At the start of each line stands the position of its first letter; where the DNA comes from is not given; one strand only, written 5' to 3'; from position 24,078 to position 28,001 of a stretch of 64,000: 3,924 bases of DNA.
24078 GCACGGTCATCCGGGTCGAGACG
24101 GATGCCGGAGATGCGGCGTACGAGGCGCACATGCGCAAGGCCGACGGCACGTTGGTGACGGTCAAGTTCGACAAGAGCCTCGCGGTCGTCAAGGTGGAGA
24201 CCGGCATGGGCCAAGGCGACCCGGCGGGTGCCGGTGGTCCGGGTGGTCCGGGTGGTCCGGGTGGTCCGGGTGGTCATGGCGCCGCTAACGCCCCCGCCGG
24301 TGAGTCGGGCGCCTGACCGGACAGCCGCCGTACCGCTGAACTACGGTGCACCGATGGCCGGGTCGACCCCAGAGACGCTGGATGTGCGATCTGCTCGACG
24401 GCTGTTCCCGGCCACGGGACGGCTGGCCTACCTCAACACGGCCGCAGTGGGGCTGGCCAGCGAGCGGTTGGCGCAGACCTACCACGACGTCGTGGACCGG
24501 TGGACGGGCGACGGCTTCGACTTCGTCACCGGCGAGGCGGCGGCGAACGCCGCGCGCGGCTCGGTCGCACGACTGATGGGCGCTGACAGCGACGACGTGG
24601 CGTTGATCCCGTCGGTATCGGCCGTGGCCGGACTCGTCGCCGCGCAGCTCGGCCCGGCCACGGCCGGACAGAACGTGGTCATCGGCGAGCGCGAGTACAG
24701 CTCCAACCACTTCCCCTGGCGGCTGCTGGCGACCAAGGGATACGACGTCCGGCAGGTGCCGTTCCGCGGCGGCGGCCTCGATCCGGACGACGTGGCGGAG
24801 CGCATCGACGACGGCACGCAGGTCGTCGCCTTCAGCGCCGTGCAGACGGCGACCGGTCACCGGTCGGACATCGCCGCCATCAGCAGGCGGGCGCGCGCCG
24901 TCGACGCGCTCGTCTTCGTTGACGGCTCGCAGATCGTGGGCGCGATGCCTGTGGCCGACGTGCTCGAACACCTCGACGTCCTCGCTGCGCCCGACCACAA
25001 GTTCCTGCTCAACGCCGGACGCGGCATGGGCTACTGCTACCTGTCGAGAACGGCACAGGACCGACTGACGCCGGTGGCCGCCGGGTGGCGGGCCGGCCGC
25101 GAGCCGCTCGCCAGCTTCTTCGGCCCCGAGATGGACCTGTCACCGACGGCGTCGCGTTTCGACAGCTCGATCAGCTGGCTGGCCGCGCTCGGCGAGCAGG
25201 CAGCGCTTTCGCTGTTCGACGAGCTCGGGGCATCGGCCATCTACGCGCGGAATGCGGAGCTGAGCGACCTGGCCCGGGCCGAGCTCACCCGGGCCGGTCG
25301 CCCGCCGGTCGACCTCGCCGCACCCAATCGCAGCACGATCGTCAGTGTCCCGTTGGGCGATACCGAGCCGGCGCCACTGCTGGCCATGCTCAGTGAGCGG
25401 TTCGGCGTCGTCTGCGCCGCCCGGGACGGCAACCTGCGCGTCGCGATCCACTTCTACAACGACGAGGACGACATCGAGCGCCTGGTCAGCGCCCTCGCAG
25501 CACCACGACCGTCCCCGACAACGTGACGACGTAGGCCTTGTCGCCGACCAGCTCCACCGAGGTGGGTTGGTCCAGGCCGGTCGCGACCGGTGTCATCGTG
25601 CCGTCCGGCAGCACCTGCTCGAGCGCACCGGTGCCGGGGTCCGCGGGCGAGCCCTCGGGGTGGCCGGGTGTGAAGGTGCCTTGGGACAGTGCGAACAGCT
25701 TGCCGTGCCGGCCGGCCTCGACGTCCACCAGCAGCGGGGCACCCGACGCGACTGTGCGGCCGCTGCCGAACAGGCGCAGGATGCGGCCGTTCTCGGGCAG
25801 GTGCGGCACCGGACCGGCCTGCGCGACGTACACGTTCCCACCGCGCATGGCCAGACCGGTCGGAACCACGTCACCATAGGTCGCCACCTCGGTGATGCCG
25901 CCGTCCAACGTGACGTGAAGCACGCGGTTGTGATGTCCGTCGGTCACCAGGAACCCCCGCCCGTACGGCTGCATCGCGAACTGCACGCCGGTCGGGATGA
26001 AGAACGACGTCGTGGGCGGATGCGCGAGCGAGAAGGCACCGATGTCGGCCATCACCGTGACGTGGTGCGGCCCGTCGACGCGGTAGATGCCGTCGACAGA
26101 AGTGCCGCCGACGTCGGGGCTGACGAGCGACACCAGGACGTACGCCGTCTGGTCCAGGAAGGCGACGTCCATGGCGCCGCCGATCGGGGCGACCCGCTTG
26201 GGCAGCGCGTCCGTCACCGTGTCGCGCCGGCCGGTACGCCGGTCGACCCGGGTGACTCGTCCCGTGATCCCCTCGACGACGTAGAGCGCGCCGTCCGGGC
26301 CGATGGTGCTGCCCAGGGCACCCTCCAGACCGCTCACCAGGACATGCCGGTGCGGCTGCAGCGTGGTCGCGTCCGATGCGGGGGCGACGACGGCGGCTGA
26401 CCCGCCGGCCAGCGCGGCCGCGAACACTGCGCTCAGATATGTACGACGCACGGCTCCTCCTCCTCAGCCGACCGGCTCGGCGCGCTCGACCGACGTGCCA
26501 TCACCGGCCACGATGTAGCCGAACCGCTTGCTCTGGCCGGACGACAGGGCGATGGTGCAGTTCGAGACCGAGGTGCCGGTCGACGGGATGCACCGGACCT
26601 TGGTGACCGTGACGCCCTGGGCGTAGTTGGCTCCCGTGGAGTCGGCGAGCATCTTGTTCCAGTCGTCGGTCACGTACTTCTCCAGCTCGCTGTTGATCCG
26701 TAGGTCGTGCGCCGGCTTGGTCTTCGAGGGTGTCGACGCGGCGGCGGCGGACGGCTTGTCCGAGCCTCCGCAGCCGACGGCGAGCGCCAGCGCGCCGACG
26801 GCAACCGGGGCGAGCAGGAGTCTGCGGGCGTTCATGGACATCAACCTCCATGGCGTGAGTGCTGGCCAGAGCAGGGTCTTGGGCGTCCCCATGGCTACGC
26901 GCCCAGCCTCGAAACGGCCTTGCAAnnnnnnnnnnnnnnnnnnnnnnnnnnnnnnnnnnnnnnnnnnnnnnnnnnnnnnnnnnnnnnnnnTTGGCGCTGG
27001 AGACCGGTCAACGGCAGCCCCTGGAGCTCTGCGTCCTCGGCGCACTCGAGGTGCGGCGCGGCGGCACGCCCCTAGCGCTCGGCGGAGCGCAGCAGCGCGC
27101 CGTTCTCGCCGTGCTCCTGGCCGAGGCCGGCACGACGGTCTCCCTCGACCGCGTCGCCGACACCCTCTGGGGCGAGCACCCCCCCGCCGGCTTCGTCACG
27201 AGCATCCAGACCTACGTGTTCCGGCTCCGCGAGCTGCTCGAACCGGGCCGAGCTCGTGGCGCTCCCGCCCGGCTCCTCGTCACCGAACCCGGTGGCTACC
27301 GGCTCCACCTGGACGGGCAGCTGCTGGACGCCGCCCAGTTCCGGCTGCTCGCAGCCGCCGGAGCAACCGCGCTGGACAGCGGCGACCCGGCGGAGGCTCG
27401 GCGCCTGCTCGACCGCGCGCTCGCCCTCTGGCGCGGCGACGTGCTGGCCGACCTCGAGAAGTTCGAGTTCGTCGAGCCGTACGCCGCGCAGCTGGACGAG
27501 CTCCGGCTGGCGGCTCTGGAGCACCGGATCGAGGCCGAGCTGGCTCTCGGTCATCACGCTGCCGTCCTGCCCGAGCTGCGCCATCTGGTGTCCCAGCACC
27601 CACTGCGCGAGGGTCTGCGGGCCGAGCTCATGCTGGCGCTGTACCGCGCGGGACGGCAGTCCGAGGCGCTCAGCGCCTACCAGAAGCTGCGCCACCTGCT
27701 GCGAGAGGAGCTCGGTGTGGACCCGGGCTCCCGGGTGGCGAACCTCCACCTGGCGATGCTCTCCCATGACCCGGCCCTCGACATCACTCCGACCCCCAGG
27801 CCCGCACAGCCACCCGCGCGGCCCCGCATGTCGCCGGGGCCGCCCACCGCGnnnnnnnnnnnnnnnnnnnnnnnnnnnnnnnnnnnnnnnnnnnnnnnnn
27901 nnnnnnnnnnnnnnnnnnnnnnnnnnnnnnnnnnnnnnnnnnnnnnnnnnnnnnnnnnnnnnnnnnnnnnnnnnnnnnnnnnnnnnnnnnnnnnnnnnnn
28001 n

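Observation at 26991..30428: ToxR-like one-component regulator: SARP DNA-binding domain, one TM helix, 7-bladed propeller and a family-5 solute-binding protein in one 1145-aa chain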

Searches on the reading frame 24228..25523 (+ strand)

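Call 8: search_protein_families(library=pfam, proteins=[window:24228-25523:+], max_evalue=0.001)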
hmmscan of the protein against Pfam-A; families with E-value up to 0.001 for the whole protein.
window:24228-25523:+ (432 aa): 2 families
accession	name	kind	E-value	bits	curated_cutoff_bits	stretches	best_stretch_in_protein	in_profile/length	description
PF00266.25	Aminotran_5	-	2.9e-36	125.7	21.5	1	104-419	43-371/371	Aminotransferase class-V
PF01053.26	Cys_Met_Meta_PP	-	0.00071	18.7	27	1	131-238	75-179/381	Cys/Met metabolism PLP-dependent enzyme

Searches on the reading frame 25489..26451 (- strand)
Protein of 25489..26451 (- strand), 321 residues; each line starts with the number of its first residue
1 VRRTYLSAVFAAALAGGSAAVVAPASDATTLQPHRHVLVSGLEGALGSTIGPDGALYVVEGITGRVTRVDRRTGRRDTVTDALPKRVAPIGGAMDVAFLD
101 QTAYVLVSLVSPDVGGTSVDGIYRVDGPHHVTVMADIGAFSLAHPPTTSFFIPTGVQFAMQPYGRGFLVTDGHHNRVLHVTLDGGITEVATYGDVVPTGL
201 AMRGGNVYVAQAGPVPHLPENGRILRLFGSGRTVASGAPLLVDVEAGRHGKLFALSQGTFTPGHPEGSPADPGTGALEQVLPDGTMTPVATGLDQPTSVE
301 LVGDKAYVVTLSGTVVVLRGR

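Call 8: search_protein_families(library=pfam, proteins=[window:25489-26451:-], max_evalue=0.001)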
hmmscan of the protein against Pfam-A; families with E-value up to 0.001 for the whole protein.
window:25489-26451:- (321 aa): 0 families

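Call 40: search_protein_families(library=ncbifam, proteins=[window:25489-26451:-], max_evalue=0.01)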
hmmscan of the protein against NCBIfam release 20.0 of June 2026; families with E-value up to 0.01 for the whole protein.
window:25489-26451:- (321 aa): 2 families
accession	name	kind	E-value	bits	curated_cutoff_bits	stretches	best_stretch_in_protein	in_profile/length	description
NF033206.1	ScyE_fam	subfamily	5.6e-30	105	80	1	37-315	2-329/333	ScyD/ScyE family protein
TIGR03606.1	non_repeat_PQQ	subfamily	3.2e-05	23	434.55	1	34-80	21-67/454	glucose/sorbosone family PQQ-dependent dehydrogenase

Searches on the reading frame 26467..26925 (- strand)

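Call 8: search_protein_families(library=pfam, proteins=[window:26467-26925:-], max_evalue=0.001)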
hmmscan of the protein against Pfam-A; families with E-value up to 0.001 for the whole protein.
window:26467-26925:- (153 aa): 0 families

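Call 40: search_protein_families(library=ncbifam, proteins=[window:26467-26925:-], max_evalue=0.01)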
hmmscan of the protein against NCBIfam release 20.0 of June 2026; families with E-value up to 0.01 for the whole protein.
window:26467-26925:- (153 aa): 1 family
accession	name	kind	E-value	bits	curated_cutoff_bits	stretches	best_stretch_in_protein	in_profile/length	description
NF058595.1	invert_tail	domain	0.0011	19.3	37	1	28-69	48-90/113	lipo-invert putative C-terminal anchoring domain-containing protein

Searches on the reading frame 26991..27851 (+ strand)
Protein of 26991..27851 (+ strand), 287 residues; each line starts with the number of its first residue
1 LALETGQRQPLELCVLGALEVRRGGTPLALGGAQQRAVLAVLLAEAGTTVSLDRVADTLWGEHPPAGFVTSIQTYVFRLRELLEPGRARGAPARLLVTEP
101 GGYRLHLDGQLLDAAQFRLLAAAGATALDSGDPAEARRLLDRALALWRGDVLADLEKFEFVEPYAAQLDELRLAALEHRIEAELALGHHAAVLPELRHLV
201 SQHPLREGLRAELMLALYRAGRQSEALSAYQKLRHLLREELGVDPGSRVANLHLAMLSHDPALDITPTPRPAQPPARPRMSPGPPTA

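Call 82: search_solved_structures(query=window:26991-27851:+, max_evalue=1e-10, show_alignments=2)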
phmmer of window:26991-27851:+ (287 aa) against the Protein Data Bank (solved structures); distinct sequences matched with E-value up to 1e-10: 4.
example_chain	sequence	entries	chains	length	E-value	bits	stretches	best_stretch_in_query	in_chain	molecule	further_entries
8hvr_I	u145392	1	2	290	7.6e-47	163.7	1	10-263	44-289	Regulatory protein AfsR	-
2fez_A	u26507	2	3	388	1.4e-46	162.9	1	9-261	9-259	Probable regulatory protein embR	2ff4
8k60_I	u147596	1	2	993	5.7e-46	160.9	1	10-282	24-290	Regulatory protein AfsR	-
8jke_I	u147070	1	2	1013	5.9e-46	160.8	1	10-282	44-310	Regulatory protein AfsR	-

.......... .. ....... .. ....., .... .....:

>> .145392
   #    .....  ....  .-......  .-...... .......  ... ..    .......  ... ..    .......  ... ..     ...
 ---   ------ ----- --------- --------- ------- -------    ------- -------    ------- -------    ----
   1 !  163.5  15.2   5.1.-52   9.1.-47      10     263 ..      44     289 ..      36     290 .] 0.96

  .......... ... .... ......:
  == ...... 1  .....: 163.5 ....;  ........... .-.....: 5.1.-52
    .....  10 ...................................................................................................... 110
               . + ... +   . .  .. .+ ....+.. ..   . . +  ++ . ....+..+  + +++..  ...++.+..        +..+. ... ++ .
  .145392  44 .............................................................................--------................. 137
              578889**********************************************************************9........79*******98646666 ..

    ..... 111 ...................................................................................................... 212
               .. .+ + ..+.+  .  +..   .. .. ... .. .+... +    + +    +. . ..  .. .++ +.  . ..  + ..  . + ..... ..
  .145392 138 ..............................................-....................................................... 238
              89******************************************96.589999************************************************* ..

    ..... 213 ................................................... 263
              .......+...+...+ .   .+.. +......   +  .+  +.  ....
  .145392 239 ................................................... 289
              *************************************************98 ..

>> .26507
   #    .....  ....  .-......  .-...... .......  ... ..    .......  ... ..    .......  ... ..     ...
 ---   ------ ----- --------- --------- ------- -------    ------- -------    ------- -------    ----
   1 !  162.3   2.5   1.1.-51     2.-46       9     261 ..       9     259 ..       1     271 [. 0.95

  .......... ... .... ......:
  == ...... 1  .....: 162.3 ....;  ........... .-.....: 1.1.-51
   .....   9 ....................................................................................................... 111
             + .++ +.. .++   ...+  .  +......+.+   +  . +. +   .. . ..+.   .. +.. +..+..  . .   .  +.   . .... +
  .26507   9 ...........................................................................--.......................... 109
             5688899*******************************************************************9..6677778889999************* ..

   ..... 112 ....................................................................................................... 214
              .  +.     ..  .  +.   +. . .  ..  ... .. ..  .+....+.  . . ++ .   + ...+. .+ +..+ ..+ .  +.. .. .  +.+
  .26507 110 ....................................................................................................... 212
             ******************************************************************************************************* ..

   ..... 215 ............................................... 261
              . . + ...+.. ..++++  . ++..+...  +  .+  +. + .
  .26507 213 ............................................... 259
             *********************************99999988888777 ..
